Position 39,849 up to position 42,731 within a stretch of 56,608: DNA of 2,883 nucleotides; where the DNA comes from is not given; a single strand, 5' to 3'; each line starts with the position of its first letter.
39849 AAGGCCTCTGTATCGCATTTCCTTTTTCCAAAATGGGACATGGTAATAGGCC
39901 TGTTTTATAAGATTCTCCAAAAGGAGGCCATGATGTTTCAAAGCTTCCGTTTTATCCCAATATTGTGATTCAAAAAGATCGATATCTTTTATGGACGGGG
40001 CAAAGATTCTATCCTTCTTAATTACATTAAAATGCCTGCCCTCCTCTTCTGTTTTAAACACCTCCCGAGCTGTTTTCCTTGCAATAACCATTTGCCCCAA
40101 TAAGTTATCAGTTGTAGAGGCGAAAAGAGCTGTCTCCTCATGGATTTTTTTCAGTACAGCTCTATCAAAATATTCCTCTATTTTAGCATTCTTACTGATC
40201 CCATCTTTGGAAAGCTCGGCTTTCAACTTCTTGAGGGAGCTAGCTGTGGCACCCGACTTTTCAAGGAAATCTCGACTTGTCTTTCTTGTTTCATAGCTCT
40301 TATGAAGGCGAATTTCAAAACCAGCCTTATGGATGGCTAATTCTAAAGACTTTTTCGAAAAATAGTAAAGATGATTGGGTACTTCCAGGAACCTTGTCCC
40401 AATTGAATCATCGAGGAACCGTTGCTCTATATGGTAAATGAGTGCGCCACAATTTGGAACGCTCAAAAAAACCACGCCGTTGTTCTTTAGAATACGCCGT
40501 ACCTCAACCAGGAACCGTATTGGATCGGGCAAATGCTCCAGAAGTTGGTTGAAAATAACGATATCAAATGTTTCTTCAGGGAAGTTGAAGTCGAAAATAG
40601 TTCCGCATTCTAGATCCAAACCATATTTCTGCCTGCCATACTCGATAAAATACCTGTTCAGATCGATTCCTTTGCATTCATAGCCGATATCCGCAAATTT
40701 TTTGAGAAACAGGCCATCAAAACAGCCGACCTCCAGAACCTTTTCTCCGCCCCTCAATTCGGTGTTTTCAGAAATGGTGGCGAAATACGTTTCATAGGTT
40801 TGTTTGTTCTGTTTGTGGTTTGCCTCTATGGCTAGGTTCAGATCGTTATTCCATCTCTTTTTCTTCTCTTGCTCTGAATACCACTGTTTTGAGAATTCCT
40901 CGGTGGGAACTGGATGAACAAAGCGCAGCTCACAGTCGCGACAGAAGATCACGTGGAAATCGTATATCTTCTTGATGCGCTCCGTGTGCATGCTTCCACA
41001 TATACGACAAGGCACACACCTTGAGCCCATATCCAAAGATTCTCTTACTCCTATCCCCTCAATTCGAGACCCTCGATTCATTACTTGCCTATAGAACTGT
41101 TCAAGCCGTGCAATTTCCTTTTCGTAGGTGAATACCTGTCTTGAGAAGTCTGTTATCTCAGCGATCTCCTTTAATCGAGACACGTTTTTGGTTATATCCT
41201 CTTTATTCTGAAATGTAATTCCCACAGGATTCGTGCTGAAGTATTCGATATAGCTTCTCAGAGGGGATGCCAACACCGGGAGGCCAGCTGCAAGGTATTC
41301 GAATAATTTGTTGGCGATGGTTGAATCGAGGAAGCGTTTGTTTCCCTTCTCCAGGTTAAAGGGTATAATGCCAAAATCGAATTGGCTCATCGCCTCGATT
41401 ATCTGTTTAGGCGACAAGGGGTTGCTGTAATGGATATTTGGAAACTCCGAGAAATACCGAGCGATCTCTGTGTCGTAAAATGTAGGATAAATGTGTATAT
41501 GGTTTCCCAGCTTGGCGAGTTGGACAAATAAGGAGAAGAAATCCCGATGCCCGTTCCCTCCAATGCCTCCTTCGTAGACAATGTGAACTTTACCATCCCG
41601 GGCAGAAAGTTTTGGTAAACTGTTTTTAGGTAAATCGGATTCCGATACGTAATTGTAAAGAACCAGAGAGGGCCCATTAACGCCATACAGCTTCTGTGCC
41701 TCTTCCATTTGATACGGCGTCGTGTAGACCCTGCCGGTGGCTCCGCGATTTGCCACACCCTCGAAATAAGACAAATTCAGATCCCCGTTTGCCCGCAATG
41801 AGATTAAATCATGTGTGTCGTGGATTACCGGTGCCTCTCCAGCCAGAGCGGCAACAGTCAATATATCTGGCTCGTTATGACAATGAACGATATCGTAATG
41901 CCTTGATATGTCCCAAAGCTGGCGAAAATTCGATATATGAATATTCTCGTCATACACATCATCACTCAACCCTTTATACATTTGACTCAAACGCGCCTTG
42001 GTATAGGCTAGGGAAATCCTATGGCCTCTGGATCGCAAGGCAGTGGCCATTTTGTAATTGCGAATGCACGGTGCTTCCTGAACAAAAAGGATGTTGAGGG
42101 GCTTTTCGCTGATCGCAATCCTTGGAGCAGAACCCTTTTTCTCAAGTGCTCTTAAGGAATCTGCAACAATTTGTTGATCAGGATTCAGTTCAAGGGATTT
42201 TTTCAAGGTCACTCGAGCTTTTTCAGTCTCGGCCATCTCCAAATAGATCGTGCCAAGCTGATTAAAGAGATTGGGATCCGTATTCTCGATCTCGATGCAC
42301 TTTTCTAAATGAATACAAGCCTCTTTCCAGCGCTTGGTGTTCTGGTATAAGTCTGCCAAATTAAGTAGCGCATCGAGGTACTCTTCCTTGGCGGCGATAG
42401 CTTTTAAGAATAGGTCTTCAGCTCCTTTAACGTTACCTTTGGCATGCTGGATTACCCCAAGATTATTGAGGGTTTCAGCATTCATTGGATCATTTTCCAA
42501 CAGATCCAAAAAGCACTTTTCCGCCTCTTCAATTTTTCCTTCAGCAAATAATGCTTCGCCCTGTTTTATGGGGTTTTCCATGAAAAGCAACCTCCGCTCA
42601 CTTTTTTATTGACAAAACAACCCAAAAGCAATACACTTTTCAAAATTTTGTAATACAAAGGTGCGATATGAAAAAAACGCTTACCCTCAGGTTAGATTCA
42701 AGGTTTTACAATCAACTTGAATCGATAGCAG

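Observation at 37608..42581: Single 1657-aa polypeptide fusing TPR, two glycosyltransferase modules, a methyltransferase and a CapK-like adenylating enzyme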

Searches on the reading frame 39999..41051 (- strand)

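Call 57: search_protein_families(library=pfam, proteins=[window:39999-41051:-], max_evalue=0.01)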
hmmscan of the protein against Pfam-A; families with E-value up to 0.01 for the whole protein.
window:39999-41051:- (351 aa): 8 families
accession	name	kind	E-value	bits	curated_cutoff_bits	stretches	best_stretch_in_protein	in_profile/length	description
PF13489.12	Methyltransf_23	-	2.9e-22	79.6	27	1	88-248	8-162/164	Methyltransferase domain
PF08241.18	Methyltransf_11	-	3.7e-19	69.6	21.2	1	106-195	1-94/95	Methyltransferase domain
PF13649.12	Methyltransf_25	-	2.9e-14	54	27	1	105-192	1-97/97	Methyltransferase domain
PF13847.12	Methyltransf_31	-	8.7e-13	48.6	27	1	100-211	2-125/145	Methyltransferase domain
PF08242.18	Methyltransf_12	-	2.4e-11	44.6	30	1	106-194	1-98/98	Methyltransferase domain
PF07021.18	MetW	-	5e-08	33.2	21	1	99-202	11-113/193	Methionine biosynthesis protein MetW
PF14354.12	Lar_restr_allev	-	0.0034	18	28.6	1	14-68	5-55/58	Restriction alleviation protein Lar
PF01209.24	Ubie_methyltran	-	0.0063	16.3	20.1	0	97-195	43-150/233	ubiE/COQ5 methyltransferase family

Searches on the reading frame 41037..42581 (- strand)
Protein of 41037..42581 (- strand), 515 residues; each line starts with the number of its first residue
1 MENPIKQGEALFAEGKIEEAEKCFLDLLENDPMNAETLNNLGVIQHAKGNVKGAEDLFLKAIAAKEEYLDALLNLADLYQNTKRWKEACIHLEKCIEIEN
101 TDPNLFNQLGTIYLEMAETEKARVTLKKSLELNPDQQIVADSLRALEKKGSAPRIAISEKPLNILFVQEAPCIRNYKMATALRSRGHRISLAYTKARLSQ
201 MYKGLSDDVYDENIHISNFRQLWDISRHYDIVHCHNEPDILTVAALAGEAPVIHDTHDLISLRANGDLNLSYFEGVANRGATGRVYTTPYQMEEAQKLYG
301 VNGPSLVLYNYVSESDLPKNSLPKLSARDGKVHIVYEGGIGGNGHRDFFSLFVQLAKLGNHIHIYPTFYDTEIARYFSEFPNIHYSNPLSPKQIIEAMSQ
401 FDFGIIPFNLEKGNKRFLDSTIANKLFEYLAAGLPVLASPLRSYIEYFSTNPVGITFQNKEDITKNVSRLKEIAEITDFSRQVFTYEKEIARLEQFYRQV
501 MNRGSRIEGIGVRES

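Call 48: predict_structure(alignment_id=A2)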
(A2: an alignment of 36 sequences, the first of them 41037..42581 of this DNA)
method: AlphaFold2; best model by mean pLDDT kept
length: 515 residues; sequences in the alignment: 36
mean_pLDDT: 91.2   pTM: 0.68
mean pLDDT of the five models: 91.2, 91.0, 90.3, 89.8, 89.8
residues with pLDDT >= 90: 398; 70-90: 88; 50-70: 12; < 50: 17
segments of 3 or more residues with pLDDT < 50: 150-154, 505-515
pLDDT, mean of each block of 10 residues (from residue 1): 84 96 96 97 97 98 97 98 96 97 97 90 96 94 76 63 96 91 95 94 85 96 96 92 95 91 81 94 95 93 93 89 96 94 78 96 94 95 94 91 93 81 93 97 95 95 95 95 94 96 57 38
secondary structure, 60 per line:
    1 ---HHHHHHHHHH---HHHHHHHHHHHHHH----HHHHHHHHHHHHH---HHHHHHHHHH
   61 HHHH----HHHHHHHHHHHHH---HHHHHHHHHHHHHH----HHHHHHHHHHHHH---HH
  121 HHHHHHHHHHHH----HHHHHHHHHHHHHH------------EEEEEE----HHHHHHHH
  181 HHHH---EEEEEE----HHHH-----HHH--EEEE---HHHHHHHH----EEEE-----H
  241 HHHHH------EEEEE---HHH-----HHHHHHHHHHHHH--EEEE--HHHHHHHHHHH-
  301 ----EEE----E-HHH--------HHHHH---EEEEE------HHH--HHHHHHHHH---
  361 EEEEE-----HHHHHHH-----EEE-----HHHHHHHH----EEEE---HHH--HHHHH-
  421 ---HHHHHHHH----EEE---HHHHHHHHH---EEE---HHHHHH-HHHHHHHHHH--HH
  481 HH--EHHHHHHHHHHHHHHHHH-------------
elements in order: H4-13 H17-30 H35-47 H51-64 H69-81 H85-98 H103-115 H119-132 H137-150 E163-168 H173-184 E188-193 H198-201 E212-215 H219-226 E231-234 H240-245 E252-256 H268-280 E283-286 H289-299 E305-307 H325-329 E333-337 H349-357 E361-365 H371-377 E383-385 H391-398 E403-406 H415-419 H424-431 E436-438 H442-450 E454-456 H460-465 H467-476 H479-482 H486-502

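Call 52: fold_search(model_id=the predicted structure, library=pdb)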
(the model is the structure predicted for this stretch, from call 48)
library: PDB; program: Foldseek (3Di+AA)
matches with E <= 10: 1853; with E <= 0.001: 650
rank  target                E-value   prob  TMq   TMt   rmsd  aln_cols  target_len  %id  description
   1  8dtg_A                5.2e-19  1.00  0.41  0.28  20.1       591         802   14  Cryo-EM structure of Arabidopsis SPY alternative conformation 1 (released 2023-03-08)
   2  8dth_B                2.2e-18  1.00  0.43  0.33  20.0       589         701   15  Cryo-EM structure of Arabidopsis SPY alternative conformation 2 (released 2023-03-08)
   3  8dti_A                2.7e-18  1.00  0.41  0.35  20.5       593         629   14  Cryo-EM structure of Arabidopsis SPY in complex with GDP-fucose (released 2023-03-08)
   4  8dtg_B                8.0e-18  1.00  0.38  0.28  20.3       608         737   14  Cryo-EM structure of Arabidopsis SPY alternative conformation 1 (released 2023-03-08)
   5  8dtf_A                1.6e-17  1.00  0.41  0.28  19.9       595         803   15  Cryo-EM structure of the full length Arabidopsis SPY with complete TPRs (released 2023-03-08)
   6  8dth_A                2.3e-17  1.00  0.40  0.30  20.6       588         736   15  Cryo-EM structure of Arabidopsis SPY alternative conformation 2 (released 2023-03-08)
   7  7y4i_B                2.5e-17  1.00  0.39  0.26  20.2       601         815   15  Crystal structure of SPINDLY in complex with GDP (released 2022-12-07)
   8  7y4i_A                3.2e-17  1.00  0.41  0.28  19.9       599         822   15  Crystal structure of SPINDLY in complex with GDP (released 2022-12-07)
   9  5djs_A                4.7e-17  1.00  0.43  0.43  19.0       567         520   14  Thermobaculum terrenum O-GlcNAc transferase mutant - K341M (released 2015-10-28)
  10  2jlb_A                6.9e-16  1.00  0.44  0.42  20.9       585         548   12  Xanthomonas campestris putative OGT (XCC0866), complex with UDP- GlcNAc phosphonate analogue (released 2008-11-25)
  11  4gyw_A                2.1e-15  1.00  0.39  0.30  20.4       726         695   10  Crystal structure of human O-GlcNAc Transferase in complex with UDP and a glycopeptide (released 2012-10-31)
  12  2vsy_A                2.2e-15  1.00  0.45  0.43  20.7       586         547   13  Xanthomonas campestris putative OGT (XCC0866), apostructure (released 2008-11-18)
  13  5vif_A                3.3e-15  1.00  0.39  0.31  19.9       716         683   11  Electrophilic probes for deciphering substrate recognition by O-GlcNAc transferase (released 2017-10-18)
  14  3pe3_A                5.3e-15  1.00  0.32  0.25  21.7       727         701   10  Structure of human O-GlcNAc transferase and its complex with a peptide substrate (released 2011-01-19)
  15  8fe7_A                5.6e-15  1.00  0.36  0.28  19.9       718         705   10  Crystal structure of human O-GlcNAc transferase (OGT) in complex with an exosite-binding peptide (SMG9) and UDP-GlcNAc (released 2023-08-09)
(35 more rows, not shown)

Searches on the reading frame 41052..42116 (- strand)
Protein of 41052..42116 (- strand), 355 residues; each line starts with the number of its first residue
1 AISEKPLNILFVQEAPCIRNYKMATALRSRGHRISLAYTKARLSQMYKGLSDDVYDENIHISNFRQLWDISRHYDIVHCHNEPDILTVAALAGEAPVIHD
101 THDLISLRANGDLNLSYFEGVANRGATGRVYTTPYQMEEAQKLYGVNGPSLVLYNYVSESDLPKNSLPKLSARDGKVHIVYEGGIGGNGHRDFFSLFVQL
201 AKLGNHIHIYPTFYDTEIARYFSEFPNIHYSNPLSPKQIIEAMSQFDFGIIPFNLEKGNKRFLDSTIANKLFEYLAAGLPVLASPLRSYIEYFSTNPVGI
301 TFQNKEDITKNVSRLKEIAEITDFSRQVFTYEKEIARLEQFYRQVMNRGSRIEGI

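Call 56: search_solved_structures(query=A4, max_evalue=1, show_alignments=2)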
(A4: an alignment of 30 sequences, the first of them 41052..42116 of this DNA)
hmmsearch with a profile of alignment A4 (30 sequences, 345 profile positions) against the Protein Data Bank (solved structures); distinct sequences matched with E-value up to 1: 20.
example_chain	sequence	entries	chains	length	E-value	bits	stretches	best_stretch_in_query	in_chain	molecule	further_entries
3rhz_A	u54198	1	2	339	3.2e-08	36.3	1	223-317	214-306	Nucleotide sugar synthetase-like protein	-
3qkw_A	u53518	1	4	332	3.4e-08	36.2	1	223-317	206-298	Nucleotide sugar synthetase-like protein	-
4w6q_A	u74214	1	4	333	6.4e-08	35.3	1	225-316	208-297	glucosyltransferase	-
8x3q_C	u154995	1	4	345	8.6e-08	34.9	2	269-344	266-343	Glycosyl transferase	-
7fg9_A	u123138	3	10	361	1e-07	34.7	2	269-344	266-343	Glycosyl transferase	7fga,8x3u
9hu9_A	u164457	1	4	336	1.1e-05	28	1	245-317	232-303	Glucosyltransferase 3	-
9htx_A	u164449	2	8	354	1.2e-05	27.9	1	245-317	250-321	Glucosyltransferase 3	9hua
2iv7_A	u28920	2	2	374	0.0018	20.7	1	268-302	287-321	LIPOPOLYSACCHARIDE CORE BIOSYNTHESIS PROTEIN RFAG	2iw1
4xso_B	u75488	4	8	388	0.0021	20.5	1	61-150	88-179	Alr3699 protein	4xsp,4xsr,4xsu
3c4q_A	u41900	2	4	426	0.0045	19.4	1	190-255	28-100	Predicted glycosyltransferases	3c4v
3c48_A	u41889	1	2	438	0.0047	19.3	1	190-255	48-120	Predicted glycosyltransferases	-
2xci_A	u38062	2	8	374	0.032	16.6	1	268-327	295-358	3-DEOXY-D-MANNO-2-OCTULOSONIC ACID TRANSFERASE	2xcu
9v0l_A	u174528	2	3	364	0.16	14.3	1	265-343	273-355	tetrahydrobiopterin glucosyltransferases | tetrahydrobiopterin glucosyltransferase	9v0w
2cmg_A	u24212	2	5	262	0.18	14.1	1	54-84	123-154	SPERMIDINE SYNTHASE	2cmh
5x0z_A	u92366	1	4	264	0.18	14.1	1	54-84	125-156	Polyamine aminopropyltransferase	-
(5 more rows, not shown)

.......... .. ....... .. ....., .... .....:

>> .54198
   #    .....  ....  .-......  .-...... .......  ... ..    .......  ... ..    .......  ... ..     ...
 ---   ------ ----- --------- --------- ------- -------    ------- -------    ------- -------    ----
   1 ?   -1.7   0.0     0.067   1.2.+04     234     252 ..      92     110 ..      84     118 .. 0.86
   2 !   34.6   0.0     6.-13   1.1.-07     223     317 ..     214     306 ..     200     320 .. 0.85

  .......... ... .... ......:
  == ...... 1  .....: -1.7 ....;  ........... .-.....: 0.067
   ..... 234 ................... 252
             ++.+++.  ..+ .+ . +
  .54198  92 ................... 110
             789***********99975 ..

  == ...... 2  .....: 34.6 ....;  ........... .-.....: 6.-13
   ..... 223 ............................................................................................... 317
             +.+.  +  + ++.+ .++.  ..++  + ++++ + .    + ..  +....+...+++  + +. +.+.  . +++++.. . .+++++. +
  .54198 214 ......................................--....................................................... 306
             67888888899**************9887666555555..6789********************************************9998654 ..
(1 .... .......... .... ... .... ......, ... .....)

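Call 57: search_protein_families(library=pfam, proteins=[window:41052-42116:-], max_evalue=0.01)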
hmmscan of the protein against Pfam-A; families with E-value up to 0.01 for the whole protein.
window:41052-42116:- (355 aa): 4 families
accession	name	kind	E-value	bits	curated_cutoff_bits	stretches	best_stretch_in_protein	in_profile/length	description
PF13439.12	Glyco_transf_4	-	2.4e-09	37.9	28.5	1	21-157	9-166/170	Glycosyltransferase Family 4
PF13524.12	Glyco_trans_1_2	-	3.2e-09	37.3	25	1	200-317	9-113/144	Glycosyl transferase-like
PF13579.12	Glyco_trans_4_4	-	3e-06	28.1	29.7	1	59-147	58-148/158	Glycosyl transferase 4-like domain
PF13692.12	Glyco_trans_1_4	-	0.0025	18.5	27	1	226-315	59-139/142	Glycosyl transferases group 1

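Call 72: search_protein_representatives(alignment_id=A4)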
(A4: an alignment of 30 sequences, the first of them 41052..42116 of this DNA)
Query: 30 sequences, 345 profile positions. Proteins with E-value up to 0.001 (for the whole library): 21899; up to 1e-10: 3373; up to 1e-30: 438. The best 150 are listed.
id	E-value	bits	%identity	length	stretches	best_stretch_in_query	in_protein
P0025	1.7e-167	573.2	-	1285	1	1-344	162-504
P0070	3.6e-167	572.2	-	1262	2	2-344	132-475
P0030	1.4e-166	570.3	-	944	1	2-344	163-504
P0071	3.9e-163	558.9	-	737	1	1-344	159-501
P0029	1.5e-161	553.7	-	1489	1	1-343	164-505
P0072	1.7e-161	553.5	-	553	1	3-344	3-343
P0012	1.3e-160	550.7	-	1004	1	2-344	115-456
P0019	1.6e-160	550.3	-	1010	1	2-344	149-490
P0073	2.1e-158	543.4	-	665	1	2-344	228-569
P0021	4.5e-158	542.3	-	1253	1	2-343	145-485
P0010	3.3e-156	536.1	-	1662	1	2-344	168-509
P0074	3.7e-156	536.0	-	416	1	2-344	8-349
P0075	4.0e-155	532.6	-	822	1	2-343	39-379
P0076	2.3e-153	526.8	-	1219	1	2-344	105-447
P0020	5.8e-153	525.5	-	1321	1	2-344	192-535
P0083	1.8e-150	517.3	-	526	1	2-344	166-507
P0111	3.5e-109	381.5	-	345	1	3-344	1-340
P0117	4.5e-103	361.4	-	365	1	3-344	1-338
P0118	1.2e-102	360.0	-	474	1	2-344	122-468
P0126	9.1e-99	347.3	-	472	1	4-344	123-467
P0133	6.9e-94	331.2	-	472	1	2-344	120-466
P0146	4.3e-90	318.7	-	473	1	4-344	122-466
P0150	1.8e-89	316.7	-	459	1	4-342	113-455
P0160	9.4e-85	301.2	-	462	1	3-344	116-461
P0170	2.1e-80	286.9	-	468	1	4-344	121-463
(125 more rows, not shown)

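Call 73: list_cluster_members(proteins=[P0118, P0126, P0133, P0146, P0150, P0160, P0170, P0111, P0117, P0083])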
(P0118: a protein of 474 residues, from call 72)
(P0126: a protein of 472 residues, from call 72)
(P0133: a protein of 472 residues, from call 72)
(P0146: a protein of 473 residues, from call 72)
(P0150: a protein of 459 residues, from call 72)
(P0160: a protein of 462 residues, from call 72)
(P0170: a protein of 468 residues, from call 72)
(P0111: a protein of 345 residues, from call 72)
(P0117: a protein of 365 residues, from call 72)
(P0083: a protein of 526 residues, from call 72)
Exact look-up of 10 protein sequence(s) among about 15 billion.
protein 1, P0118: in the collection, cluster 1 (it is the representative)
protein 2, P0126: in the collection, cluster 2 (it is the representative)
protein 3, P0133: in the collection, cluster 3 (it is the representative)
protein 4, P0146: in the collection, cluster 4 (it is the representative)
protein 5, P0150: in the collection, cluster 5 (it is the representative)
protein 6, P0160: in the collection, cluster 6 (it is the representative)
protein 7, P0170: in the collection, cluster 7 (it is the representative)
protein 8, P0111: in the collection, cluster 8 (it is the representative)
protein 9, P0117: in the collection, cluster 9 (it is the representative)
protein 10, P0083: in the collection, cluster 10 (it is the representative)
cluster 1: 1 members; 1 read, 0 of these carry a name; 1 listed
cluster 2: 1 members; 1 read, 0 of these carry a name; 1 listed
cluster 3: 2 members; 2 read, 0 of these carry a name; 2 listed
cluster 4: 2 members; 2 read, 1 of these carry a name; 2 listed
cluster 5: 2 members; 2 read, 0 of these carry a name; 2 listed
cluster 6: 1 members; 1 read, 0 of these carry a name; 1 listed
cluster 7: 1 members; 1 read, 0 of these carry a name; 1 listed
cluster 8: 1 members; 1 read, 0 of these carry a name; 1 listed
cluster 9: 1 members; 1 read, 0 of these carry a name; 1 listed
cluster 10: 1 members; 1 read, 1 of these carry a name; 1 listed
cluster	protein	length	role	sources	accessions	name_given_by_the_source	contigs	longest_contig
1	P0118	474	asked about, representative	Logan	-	-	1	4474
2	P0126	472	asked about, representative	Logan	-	-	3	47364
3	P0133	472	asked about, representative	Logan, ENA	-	-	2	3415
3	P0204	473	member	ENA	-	-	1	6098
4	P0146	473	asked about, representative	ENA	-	-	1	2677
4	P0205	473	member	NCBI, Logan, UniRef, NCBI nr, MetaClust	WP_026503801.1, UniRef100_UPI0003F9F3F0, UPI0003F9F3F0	glycosyltransferase [Butyrivibrio sp. NC3005] | glycosyltransferase n=1 Tax=Butyrivibrio sp. NC3005 TaxID=1280685 RepID=UPI0003F9F3F0 | status=active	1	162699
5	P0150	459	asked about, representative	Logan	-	-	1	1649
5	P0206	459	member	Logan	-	-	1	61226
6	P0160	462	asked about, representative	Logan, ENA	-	-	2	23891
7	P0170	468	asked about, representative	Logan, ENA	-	-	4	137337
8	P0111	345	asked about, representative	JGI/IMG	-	-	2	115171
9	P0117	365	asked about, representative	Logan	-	-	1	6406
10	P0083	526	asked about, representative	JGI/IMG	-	tetratricopeptide (TPR) repeat protein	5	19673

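Call 74: find_encoding_contigs(protein=P0205, flank=10000, max_places=1)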
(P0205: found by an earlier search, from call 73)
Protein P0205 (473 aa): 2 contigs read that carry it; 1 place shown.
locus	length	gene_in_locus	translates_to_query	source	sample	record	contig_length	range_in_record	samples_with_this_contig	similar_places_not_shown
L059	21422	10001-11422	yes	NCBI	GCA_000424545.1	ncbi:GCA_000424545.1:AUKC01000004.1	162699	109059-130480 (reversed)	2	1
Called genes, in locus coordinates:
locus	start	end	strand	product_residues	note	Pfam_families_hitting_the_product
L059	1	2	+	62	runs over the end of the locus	PF16861:Carbam_trans_C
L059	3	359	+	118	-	PF16861:Carbam_trans_C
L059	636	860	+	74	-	-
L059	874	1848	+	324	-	-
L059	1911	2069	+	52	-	-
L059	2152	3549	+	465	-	-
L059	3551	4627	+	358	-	PF01408:GFO_IDH_MocA, PF02894:GFO_IDH_MocA_C, PF22725:GFO_IDH_MocA_C3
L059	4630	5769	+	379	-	PF00155:Aminotran_1_2, PF01041:DegT_DnrJ_EryC1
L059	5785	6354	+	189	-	PF25084:LbH_EIF2B, PF00132:Hexapep, PF14602:Hexapep_2 (faint), PF25087:GMPPB_C (weak)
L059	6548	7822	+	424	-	PF04055:Radical_SAM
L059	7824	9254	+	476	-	PF22674:C2185-like_N (weak), PF26337:Gtf3_C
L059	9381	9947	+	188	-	PF00551:Formyl_trans_N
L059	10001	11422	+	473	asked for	PF22674:C2185-like_N (weak), PF13439:Glyco_transf_4 (weak), PF26337:Gtf3_C (weak)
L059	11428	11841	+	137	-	-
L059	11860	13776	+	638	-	PF13522:GATase_6, PF13537:GATase_7, PF00733:Asn_synthase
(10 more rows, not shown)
